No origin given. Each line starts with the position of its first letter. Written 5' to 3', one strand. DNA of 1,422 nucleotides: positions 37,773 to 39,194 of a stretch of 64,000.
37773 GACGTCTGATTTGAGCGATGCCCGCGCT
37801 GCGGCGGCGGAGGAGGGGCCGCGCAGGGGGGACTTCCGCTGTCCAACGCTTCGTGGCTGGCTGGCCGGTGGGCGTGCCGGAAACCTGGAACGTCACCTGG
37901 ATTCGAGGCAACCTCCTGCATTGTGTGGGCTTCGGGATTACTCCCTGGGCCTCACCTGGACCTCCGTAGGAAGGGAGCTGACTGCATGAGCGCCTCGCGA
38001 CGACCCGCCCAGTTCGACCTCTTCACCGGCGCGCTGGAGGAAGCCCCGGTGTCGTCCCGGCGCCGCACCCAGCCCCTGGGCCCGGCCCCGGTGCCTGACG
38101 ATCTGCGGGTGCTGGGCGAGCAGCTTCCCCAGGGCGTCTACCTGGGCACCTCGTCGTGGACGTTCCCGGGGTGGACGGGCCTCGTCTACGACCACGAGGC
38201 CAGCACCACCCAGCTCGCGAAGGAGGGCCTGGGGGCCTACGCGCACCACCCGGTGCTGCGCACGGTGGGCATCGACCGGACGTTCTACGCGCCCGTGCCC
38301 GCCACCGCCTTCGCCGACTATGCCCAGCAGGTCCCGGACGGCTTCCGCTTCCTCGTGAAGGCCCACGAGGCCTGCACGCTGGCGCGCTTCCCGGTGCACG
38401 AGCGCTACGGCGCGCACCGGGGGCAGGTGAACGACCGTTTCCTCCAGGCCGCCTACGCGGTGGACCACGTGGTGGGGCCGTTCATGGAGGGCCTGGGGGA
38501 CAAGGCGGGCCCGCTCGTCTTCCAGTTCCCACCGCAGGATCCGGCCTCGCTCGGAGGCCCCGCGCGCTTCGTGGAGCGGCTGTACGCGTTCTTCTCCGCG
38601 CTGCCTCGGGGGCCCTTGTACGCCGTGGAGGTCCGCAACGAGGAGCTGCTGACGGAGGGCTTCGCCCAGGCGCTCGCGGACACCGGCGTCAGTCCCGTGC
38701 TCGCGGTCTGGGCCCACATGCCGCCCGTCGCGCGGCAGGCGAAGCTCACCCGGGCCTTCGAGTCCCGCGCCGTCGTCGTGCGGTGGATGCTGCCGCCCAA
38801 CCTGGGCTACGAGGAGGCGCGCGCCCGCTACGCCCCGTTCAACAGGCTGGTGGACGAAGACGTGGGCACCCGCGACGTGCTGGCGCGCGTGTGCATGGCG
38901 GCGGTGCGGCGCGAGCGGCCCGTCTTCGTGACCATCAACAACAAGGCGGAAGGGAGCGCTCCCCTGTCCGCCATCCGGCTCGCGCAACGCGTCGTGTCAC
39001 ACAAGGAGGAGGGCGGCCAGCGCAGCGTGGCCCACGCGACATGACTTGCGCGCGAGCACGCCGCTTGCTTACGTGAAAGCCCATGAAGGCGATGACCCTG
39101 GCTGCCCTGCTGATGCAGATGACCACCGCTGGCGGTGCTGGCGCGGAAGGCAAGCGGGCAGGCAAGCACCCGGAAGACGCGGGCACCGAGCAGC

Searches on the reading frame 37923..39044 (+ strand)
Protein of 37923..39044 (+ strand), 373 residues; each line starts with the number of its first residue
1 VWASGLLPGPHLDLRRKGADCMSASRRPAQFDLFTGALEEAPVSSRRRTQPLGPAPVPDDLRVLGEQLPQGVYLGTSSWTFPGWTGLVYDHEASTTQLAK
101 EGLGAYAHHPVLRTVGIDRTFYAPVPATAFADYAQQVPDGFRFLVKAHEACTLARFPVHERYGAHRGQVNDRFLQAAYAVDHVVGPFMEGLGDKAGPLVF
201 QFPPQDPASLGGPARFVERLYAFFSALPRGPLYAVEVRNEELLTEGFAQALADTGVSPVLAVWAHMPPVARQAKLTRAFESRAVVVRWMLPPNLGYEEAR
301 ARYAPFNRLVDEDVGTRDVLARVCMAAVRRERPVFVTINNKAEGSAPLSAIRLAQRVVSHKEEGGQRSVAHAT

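Call 79: search_protein_families(library=pfam, proteins=[window:37923-39044:+], max_evalue=0.00001)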
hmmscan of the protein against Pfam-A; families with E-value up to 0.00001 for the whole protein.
window:37923-39044:+ (373 aa): 1 family
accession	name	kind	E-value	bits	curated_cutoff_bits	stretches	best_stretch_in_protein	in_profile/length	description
PF01904.24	DUF72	-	4e-37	128.8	25.3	1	99-355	7-216/217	Protein of unknown function DUF72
